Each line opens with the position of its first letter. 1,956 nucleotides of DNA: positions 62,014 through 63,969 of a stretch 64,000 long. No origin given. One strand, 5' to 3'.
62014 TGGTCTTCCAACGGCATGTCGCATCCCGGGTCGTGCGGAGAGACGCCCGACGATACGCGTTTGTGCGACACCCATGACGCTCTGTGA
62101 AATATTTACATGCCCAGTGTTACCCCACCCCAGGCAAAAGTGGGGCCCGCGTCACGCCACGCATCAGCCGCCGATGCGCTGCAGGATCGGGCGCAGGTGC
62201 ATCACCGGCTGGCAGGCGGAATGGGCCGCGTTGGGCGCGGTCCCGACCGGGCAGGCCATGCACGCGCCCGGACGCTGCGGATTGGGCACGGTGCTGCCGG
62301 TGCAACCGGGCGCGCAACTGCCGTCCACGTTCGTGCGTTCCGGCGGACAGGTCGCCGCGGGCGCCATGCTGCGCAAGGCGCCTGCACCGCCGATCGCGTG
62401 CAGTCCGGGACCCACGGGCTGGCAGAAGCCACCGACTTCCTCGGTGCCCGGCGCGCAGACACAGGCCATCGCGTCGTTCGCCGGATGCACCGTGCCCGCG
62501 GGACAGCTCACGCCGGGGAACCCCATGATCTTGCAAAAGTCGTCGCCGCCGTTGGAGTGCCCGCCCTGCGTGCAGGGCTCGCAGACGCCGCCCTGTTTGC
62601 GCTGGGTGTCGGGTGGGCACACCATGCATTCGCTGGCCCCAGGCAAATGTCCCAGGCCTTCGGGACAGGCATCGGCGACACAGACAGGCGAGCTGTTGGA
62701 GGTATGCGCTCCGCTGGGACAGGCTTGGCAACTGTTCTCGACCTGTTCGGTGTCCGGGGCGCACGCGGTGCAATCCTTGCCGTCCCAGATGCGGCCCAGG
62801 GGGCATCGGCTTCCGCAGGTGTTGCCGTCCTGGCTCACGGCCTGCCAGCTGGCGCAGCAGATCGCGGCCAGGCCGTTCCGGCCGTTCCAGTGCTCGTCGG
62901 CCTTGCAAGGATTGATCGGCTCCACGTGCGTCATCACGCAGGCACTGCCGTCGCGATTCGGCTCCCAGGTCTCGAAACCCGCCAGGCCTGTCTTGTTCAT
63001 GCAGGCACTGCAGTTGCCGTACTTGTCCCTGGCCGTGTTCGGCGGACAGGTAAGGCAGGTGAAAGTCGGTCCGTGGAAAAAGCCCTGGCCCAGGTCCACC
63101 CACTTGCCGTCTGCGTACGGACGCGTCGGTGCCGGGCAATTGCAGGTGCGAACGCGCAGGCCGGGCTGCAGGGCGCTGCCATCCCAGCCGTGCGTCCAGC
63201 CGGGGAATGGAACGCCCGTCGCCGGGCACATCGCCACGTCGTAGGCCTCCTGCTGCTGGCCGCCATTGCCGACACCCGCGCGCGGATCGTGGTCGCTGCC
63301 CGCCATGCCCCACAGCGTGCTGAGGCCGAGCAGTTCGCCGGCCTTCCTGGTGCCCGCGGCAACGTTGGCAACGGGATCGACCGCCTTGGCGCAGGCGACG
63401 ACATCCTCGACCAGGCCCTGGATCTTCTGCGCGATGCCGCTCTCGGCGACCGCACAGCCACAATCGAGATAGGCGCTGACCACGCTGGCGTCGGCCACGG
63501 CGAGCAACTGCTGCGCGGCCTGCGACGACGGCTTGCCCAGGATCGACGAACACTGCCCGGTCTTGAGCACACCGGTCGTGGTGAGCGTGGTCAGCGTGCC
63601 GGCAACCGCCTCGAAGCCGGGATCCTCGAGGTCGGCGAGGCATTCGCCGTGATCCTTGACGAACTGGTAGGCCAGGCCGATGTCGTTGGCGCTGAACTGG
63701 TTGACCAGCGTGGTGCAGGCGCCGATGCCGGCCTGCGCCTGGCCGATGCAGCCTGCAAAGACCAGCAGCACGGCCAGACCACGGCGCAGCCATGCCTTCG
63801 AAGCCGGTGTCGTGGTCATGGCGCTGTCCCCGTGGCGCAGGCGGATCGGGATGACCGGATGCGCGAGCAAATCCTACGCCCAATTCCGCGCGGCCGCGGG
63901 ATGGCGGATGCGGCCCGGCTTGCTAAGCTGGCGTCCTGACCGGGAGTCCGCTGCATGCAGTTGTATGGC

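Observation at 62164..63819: Large secreted protein with roughly 40 cysteines in eukaryote-style CxxC(P/A)xGT repeats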

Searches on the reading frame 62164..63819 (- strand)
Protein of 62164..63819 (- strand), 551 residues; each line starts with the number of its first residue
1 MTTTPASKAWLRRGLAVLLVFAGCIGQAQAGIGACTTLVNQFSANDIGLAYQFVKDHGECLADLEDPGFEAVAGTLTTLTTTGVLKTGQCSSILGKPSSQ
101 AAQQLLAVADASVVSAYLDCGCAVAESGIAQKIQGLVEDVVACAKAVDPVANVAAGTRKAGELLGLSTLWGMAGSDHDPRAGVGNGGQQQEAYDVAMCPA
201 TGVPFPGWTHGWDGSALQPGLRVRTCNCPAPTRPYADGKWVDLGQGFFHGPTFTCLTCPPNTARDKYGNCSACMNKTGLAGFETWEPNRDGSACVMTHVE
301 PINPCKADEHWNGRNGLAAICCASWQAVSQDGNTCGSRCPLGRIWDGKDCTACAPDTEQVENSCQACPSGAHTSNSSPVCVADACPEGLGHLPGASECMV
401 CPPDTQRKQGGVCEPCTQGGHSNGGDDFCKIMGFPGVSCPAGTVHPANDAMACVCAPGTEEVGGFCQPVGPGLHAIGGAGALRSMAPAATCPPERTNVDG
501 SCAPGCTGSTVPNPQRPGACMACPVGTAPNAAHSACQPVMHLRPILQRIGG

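Call 4: search_protein_families(library=pfam, proteins=[window:62164-63819:-], max_evalue=1)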
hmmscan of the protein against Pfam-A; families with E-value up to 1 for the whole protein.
window:62164-63819:- (551 aa): 0 families

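Call 5: search_protein_families(library=ncbifam, proteins=[window:62164-63819:-], max_evalue=1)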
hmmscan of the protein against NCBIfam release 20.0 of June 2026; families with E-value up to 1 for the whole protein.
window:62164-63819:- (551 aa): 0 families

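Call 6: find_homologous_proteins(query=window:62164-63819:-, max_evalue=0.001)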
Query window:62164-63819:- (551 aa): 10 proteins with E <= 0.001 among 8000 candidates.
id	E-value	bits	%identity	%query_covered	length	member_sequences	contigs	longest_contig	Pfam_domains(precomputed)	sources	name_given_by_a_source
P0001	0.0e+0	1288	100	100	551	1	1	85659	-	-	-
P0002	0.0e+0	1066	82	100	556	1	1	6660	-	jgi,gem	-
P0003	9.9e-189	647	55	100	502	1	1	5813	-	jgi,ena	-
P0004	6.4e-173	595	59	84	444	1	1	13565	-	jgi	jgi:hypothetical protein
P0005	6.7e-171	588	52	99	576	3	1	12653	-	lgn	-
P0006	1.8e-165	570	58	83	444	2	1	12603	-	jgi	jgi:hypothetical protein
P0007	3.4e-151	523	69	60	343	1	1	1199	-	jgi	jgi:hypothetical protein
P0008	1.6e-110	389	62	50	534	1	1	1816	-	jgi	jgi:hypothetical protein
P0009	4.8e-101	357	55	53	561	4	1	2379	-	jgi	jgi:hypothetical protein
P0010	8.2e-54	202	36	72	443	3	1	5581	-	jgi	-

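Call 7: search_solved_structures(query=window:62164-63819:-, max_evalue=10, show_alignments=3)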
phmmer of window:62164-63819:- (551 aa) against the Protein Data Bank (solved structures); distinct sequences matched with E-value up to 10: 0.

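Call 11: find_related_loci(query=A1, collection=genome_contigs, flank=10000)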
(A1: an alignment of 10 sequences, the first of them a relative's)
Query A1 (551 aa) in genome_contigs; peptide patterns used: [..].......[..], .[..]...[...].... (x = any residue, [..] = any of these).
205 stretches matched a pattern; 3 encode a relative of the query (tblastn E <= 1e-3); 3 distinct loci.
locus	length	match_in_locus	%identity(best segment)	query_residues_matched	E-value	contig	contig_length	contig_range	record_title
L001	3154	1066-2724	53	1-549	0e+0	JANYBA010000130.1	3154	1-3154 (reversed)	MAG: Gammaproteobacteria bacterium isolate GL140_5_metabat_427_sub GL140_5_k141_463325, whole genome shotgun sequence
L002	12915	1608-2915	32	10-536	4e-61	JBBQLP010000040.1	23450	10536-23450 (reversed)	MAG: Caulobacterales bacterium isolate Co_metawrap_487 Cmw_487_k141_27224245_length_23450_cov_22.4965, whole genome shot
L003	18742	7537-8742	31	11-544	5e-35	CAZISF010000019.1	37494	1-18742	MAG TPA_asm: uncultured Caulobacter sp. isolate SRP285395_co2_22 genome assembly, contig: NODE_1720_length_37494_cov_18.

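Call 12: find_encoding_contigs(protein=P0001, flank=10000, max_places=4)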
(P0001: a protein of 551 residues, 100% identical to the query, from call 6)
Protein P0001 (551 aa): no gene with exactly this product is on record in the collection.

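Call 13: find_encoding_contigs(protein=P0002, flank=10000, max_places=4)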
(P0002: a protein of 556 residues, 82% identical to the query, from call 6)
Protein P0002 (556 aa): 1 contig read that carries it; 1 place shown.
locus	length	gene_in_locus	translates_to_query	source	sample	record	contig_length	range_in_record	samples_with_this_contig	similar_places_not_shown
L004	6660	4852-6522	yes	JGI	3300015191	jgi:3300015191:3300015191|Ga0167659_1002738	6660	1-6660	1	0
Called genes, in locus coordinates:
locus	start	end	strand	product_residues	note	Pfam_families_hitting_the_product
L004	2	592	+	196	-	?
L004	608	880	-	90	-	-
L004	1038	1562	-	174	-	PF07883:Cupin_2, PF05899:Cupin_3 (faint)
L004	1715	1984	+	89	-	PF10387:DUF2442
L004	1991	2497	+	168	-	PF15956:DUF4760 (weak)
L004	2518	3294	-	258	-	-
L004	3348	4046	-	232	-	PF10067:DUF2306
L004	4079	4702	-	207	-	PF13417:GST_N_3 (weak), PF13409:GST_N_2 (faint)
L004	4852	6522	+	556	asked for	-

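Call 14: find_encoding_contigs(protein=P0004, flank=8000, max_places=3)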
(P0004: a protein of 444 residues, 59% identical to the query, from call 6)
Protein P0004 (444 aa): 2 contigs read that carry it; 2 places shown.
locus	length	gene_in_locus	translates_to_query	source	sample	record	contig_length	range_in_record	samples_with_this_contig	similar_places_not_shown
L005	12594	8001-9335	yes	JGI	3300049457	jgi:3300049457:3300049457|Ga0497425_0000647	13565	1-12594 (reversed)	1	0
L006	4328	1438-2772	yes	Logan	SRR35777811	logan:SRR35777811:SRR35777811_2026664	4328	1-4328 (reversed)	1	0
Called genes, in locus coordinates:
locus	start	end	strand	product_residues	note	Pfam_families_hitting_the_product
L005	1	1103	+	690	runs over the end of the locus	?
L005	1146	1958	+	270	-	-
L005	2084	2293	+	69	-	-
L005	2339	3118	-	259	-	PF16872:putAbiC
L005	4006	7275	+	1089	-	-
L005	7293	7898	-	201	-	PF00291:PALP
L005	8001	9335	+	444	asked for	-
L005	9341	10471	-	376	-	PF01757:Acyl_transf_3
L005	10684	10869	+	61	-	PF06945:DUF1289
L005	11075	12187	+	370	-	PF14237:GYF_2 (weak), PF13428:TPR_14 (weak), PF23914:TPR_CcmH_CycH, PF13432:TPR_16 (weak), PF14559:TPR_19 (weak), PF13371:TPR_9 (weak), PF07719:TPR_2 (weak), PF13428:TPR_14 (weak), +7 more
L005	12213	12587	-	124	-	PF00291:PALP (weak)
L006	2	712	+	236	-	?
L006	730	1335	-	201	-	PF00291:PALP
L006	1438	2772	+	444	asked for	-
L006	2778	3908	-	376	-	PF01757:Acyl_transf_3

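Call 15: find_encoding_contigs(protein=P0005, flank=8000, max_places=3)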
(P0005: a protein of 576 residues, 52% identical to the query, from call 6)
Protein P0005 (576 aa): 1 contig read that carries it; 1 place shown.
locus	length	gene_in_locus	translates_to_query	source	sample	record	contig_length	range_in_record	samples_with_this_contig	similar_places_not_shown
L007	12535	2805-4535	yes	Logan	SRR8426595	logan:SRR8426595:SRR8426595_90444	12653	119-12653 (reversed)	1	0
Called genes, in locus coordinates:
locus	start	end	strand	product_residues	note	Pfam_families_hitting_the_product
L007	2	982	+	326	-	?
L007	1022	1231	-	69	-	-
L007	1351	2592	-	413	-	PF04389:Peptidase_M28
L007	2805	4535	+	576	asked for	-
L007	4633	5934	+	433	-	PF00069:Pkinase, PF07714:PK_Tyr_Ser-Thr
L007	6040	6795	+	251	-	-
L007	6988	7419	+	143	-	PF03061:4HBT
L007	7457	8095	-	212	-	PF03544:TonB_C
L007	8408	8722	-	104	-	PF07238:PilZ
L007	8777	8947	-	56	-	PF07883:Cupin_2 (weak)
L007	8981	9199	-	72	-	-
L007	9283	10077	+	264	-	-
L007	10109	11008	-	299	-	PF11008:DUF2846 (faint)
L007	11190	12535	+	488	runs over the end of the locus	?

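Call 16: find_encoding_contigs(protein=P0006, flank=8000, max_places=3)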
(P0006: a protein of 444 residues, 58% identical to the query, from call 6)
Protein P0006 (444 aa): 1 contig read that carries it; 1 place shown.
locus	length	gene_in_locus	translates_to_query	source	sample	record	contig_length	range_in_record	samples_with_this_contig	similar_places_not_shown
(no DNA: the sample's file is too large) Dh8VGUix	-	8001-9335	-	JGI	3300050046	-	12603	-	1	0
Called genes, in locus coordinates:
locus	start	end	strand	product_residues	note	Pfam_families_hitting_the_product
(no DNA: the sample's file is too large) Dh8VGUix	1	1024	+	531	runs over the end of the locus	PF02463:SMC_N, PF13175:AAA_15 (faint), PF13555:AAA_29 (weak), PF13304:AAA_21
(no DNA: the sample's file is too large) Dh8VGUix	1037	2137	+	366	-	-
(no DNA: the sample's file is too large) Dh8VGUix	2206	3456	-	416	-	PF00291:PALP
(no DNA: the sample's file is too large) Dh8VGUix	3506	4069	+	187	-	PF09351:DUF1993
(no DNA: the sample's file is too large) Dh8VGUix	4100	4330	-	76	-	-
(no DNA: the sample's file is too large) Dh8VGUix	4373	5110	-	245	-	PF18475:PIN7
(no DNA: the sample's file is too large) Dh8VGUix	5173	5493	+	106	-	-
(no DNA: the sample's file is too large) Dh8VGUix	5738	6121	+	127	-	-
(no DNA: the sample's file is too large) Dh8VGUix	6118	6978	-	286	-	PF00165:HTH_AraC, PF12833:HTH_18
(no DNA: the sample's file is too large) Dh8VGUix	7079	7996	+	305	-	PF07617:DUF1579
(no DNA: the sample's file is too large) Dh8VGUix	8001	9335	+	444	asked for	-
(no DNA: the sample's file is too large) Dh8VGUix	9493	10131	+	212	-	PF00027:cNMP_binding, PF13545:HTH_Crp_2, PF00325:Crp (weak)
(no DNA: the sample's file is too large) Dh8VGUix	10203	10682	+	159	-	PF12802:MarR_2, PF01047:MarR (weak), PF12840:HTH_20 (faint)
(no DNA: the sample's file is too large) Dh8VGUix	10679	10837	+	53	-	?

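Call 22: search_protein_families(library=pfam, proteins=[L002:404-1675:-, L002:1593-2984:+, L002:3358-4839:-, L002:4982-6808:+, L003:6248-7429:-, L003:7429-8829:+, L003:8836-9888:-, L003:8920-10044:+, L003:5672-6238:-], max_evalue=0.01)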
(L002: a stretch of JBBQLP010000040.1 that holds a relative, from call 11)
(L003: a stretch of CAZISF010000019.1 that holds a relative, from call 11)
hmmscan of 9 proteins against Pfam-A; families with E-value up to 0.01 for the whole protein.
L002:404-1675:- (423 aa): 8 families
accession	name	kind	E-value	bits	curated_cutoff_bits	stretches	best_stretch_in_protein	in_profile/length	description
PF02463.25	SMC_N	-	1.9e-18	67.1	40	1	56-396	1-199/220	RecF/RecN/SMC N terminal domain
PF13304.12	AAA_21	-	9.1e-11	42.8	27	1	81-101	3-23/304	AAA domain, putative AbiEii toxin, Type IV TA system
PF13476.12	AAA_23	-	2.3e-06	28.8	27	1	60-100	2-42/201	AAA domain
PF13175.12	AAA_15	-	0.00015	21.9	32.1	0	62-100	8-46/374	AAA ATPase domain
PF13558.12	SbcC_Walker_B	-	0.0005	20.7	27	1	325-380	28-86/90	SbcC/RAD50-like, Walker B motif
PF00004.35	AAA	-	0.0011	19.8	21.2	0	80-98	1-19/131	ATPase family associated with various cellular activities (AAA)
PF00005.33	ABC_tran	-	0.0013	19.7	25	0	77-100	11-34/137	ABC transporter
PF13555.12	AAA_29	-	0.0032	17.6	27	1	58-100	2-45/61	P-loop containing region of AAA domain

L002:1593-2984:+ (463 aa): 0 families

L002:3358-4839:- (493 aa): 14 families
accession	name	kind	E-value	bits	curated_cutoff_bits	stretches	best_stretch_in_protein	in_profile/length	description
PF00158.32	Sigma54_activat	-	8.2e-70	234.3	20.2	1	152-318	2-168/168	Sigma-54 interaction domain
PF00072.30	Response_reg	-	1.7e-30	105.8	30.2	1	12-122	1-110/111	Response regulator receiver domain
PF25601.1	AAA_lid_14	-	3.3e-23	81.7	27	1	323-394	1-72/87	AAA+ ATPase lid domain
PF14532.12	Sigma54_activ_2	-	1.4e-16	61.5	25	1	152-322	1-138/138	Sigma-54 interaction domain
PF02954.25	HTH_8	-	8.2e-15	54.7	22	1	442-482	1-41/42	Bacterial regulatory protein, Fis family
PF07728.20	AAA_5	-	1.1e-08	35.7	22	1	175-294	2-124/139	AAA domain (dynein-related subfamily)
PF00004.35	AAA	-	5.3e-05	24.1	21.2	1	175-293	1-110/131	ATPase family associated with various cellular activities (AAA)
PF18024.7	HTH_50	-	0.00029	20.9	27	1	443-484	8-48/50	Helix-turn-helix domain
PF02796.21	HTH_7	-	0.00043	20.8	23.8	1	463-482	25-44/45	Helix-turn-helix domain of resolvase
PF01078.27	Mg_chelatase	-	0.0031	17.4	20.3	0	231-292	94-157/207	Magnesium chelatase, subunit ChlI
PF12728.13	HTH_17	-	0.0052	17.5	27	0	463-485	5-27/51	Helix-turn-helix domain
PF01695.23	IstB_IS21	-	0.0074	16.2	24.1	0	174-260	94-170/238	IstB-like ATP binding protein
PF13384.12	HTH_23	-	0.009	16.3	24.6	0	463-488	21-49/50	Homeodomain-like domain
PF13518.12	HTH_28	-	0.0096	16.4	25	0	451-490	6-46/52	Helix-turn-helix domain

L002:4982-6808:+ (608 aa): 2 families
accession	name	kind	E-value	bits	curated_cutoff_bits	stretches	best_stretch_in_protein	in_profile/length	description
PF01432.26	Peptidase_M3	-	5.2e-38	132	27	1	216-591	4-453/457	Peptidase family M3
PF08439.15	Peptidase_M3_N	-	1.1e-10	42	25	1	131-197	1-68/70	Oligopeptidase F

L003:6248-7429:- (393 aa): 1 family
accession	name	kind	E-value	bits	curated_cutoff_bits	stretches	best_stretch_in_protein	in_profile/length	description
PF04264.18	YceI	-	2.4e-39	135.5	23.7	1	221-383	1-148/150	YceI-like domain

L003:7429-8829:+ (466 aa): 0 families

L003:8836-9888:- (350 aa): 4 families
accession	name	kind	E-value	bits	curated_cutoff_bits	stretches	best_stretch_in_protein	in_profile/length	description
PF07991.19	KARI_N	-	1.5e-73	246.3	20.6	1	25-189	2-165/165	Acetohydroxy acid isomeroreductase, NADPH-binding domain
PF01450.25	KARI_C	-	2.2e-65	219.8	29.1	1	195-338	1-144/144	Ketol-acid reductoisomerase, C-terminal domain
PF03807.23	F420_oxidored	-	0.0001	23.3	21.6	1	29-90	1-65/94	NADP oxidoreductase coenzyme F420-dependent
PF02826.25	2-Hacid_dh_C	-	0.0001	22.2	25.1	1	17-104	26-112/178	D-isomer specific 2-hydroxyacid dehydrogenase, NAD binding domain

L003:8920-10044:+ (374 aa): 0 families

L003:5672-6238:- (188 aa): 1 family
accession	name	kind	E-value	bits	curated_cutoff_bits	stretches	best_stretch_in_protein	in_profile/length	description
PF05014.21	Nuc_deoxyrib_tr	-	4.8e-24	85.2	28.8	1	7-152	1-117/117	Nucleoside 2-deoxyribosyltransferase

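Call 24: predict_structure(alignment_id=A1)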
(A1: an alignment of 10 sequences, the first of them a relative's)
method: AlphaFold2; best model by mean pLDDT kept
length: 551 residues; sequences in the alignment: 10
mean_pLDDT: 54.7   pTM: 0.25
mean pLDDT of the five models: 54.7, 54.5, 52.2, 50.9, 47.6
residues with pLDDT >= 90: 0; 70-90: 142; 50-70: 176; < 50: 233
segments of 3 or more residues with pLDDT < 50: 1-48, 50-52, 54-56, 133-194, 239-250, 277-280, 301-310, 418-459, 463-467, 470-491, 540-551
pLDDT, mean of each block of 10 residues (from residue 1): 33 33 30 41 46 51 59 76 73 76 79 75 67 47 38 32 30 29 27 57 67 54 65 58 42 69 68 59 69 68 46 54 70 75 78 75 70 61 66 69 64 58 39 34 39 45 48 30 31 51 64 63 69 66 32 32
secondary structure, 60 per line:
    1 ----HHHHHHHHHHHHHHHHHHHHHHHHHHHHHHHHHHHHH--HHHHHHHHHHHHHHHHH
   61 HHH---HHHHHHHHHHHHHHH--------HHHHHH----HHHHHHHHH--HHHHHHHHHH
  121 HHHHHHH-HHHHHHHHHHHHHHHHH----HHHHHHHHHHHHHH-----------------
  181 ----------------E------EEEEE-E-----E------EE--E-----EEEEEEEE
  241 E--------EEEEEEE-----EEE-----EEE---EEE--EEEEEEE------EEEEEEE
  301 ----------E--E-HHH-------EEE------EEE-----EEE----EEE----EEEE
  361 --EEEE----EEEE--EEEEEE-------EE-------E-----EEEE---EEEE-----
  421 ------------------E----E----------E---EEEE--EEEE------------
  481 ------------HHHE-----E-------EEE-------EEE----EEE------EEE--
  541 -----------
elements in order: H5-41 H44-63 H67-81 H90-95 H100-108 H111-127 H129-145 H150-163 E204-208 E233-241 E250-256 E262-264 E270-272 E276-278 E281-287 E294-300 E326-328 E335-337 E343-345 E350-352 E357-360 E363-366 E371-374 E377-382 E405-408 E412-415 E459-462 E465-468 E510-512 E520-522 E527-529 E536-538

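Call 25: search_protein_representatives(alignment_id=A1)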
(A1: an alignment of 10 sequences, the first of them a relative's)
Query: 10 sequences, 508 profile positions. Proteins with E-value up to 0.001 (for the whole library): 93; up to 1e-10: 22; up to 1e-30: 10. The best 93 are listed.
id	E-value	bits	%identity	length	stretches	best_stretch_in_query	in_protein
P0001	9.9e-250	846.0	-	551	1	5-507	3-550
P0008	1.4e-196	670.6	-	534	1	18-507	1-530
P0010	8.9e-157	539.3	-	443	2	4-430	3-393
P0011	1.9e-96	340.3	-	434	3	18-196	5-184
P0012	1.8e-76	274.4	-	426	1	12-387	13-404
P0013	2.3e-74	267.5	-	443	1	15-444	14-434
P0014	1.9e-42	162.1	-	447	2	12-374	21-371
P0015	3.9e-40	154.5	-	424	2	18-374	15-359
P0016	2.1e-39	152.1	-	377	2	21-206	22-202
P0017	1.5e-38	149.2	-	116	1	14-119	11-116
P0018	2.0e-23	99.4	-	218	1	155-345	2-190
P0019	1.6e-18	83.2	-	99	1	49-142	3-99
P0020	3.1e-17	79.0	-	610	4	16-110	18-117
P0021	1.9e-16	76.4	-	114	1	428-507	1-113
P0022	1.6e-15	73.3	-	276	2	10-111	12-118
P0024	2.0e-13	66.4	-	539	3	17-109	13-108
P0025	1.2e-12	63.9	-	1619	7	354-491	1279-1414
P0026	8.3e-12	61.1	-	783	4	55-497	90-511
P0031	2.8e-10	56.0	-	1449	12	324-430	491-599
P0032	1.2e-09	53.9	-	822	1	21-152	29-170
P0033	5.2e-09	51.8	-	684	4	322-476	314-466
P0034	5.9e-09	51.6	-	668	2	13-87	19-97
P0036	5.8e-08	48.4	-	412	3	354-488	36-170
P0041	4.0e-07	45.6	-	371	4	377-496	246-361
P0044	8.7e-07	44.5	-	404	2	324-460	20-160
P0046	1.3e-06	44.0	-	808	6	324-444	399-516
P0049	3.0e-06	42.7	-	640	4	332-471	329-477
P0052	6.6e-06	41.6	-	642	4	315-494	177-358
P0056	9.8e-06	41.0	-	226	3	317-422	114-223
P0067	4.3e-05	38.9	-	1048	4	16-63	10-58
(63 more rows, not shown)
